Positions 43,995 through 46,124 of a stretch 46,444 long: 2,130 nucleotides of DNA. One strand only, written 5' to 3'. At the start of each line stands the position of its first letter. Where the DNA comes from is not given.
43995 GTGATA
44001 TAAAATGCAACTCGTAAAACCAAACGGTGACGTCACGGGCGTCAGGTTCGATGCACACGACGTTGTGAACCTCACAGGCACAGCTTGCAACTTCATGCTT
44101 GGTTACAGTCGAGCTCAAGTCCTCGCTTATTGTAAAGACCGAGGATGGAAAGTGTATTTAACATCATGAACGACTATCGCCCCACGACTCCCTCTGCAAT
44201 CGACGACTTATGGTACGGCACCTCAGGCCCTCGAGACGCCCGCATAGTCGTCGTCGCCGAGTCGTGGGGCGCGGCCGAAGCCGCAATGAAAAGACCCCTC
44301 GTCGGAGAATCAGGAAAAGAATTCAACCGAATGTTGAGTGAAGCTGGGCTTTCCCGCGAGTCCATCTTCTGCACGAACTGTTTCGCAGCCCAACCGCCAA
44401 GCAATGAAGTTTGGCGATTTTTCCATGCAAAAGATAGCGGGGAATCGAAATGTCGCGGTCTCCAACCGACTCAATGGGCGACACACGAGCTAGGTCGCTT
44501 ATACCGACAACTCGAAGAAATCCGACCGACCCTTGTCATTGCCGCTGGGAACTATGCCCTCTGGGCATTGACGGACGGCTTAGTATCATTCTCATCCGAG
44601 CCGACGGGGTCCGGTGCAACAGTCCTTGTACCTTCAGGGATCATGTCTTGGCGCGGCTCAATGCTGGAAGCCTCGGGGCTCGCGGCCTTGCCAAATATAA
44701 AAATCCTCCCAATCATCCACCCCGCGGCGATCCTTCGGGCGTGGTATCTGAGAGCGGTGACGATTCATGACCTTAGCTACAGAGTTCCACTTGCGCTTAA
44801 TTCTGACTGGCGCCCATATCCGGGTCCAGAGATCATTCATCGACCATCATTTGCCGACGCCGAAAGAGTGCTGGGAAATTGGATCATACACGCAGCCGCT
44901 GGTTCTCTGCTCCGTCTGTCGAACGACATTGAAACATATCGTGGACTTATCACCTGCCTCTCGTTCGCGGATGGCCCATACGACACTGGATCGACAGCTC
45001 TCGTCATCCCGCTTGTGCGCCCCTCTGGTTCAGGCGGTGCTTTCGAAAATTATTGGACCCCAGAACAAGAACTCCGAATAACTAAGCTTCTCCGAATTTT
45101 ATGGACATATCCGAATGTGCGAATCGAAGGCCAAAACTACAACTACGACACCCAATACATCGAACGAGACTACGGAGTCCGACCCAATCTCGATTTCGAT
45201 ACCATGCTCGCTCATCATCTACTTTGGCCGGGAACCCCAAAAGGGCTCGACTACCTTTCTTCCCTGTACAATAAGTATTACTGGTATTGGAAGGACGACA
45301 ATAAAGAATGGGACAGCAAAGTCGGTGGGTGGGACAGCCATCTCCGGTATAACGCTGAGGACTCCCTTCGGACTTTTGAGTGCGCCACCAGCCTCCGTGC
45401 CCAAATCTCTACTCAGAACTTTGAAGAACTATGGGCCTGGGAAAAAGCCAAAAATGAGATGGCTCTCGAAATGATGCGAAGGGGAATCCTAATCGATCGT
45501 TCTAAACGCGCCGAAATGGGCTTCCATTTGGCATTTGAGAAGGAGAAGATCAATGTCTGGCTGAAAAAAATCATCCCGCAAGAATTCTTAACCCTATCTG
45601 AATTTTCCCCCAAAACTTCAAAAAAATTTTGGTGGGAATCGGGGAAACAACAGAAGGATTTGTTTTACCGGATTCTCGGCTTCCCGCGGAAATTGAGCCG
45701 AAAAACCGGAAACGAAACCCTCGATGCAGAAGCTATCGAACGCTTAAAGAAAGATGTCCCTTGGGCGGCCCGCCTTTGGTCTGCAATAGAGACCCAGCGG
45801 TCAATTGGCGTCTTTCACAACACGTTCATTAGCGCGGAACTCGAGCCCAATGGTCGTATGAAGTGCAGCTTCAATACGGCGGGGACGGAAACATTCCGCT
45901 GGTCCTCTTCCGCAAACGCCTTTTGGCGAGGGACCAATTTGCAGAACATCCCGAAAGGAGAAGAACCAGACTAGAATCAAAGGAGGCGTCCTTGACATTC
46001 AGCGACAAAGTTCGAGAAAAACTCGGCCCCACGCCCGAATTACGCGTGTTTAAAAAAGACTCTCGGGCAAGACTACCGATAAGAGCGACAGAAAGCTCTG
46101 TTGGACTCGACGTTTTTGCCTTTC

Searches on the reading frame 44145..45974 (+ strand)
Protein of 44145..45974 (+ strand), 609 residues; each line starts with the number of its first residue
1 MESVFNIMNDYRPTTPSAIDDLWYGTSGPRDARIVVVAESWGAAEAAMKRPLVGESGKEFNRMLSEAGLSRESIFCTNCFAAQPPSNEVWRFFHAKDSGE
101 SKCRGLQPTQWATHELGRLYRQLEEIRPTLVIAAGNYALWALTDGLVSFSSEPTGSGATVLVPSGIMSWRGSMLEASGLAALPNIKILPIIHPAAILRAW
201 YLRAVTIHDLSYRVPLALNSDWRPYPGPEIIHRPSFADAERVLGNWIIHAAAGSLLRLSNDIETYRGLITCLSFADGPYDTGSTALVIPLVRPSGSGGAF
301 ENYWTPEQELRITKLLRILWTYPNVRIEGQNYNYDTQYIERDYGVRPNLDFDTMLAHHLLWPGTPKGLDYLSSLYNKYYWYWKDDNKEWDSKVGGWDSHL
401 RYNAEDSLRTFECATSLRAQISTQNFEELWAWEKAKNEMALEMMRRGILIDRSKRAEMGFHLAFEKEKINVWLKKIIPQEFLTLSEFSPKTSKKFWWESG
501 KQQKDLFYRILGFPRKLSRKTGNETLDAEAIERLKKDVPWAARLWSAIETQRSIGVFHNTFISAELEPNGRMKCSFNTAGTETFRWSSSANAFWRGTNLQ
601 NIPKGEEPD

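Call 11: search_protein_families(library=pfam, proteins=[window:44145-45974:+], max_evalue=0.001)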
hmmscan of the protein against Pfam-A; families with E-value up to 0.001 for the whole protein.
window:44145-45974:+ (609 aa): 3 families
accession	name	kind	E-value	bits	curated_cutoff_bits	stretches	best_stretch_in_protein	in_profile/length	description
PF03167.25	UDG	-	4.2e-15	56.5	24.3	1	28-201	4-126/141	Uracil DNA glycosylase superfamily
PF01612.26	DNA_pol_A_exo1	-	8.5e-07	29.4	23.6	1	312-421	64-172/173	3'-5' exonuclease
PF00476.26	DNA_pol_A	-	1.3e-05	24.8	34.3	1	492-604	27-133/381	DNA polymerase family A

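Call 12: search_protein_families(library=phrogs, proteins=[window:44145-45974:+], max_evalue=0.001)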
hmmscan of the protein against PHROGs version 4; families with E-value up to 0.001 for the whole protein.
window:44145-45974:+ (609 aa): 2 families
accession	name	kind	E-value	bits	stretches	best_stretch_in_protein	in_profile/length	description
phrog_17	-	DNA, RNA and nucleotide metabolism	6.2e-32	111.6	1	108-606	547-989/1445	DNA polymerase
phrog_12241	-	DNA, RNA and nucleotide metabolism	0.00044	20.3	1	486-592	382-489/502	DNA polymerase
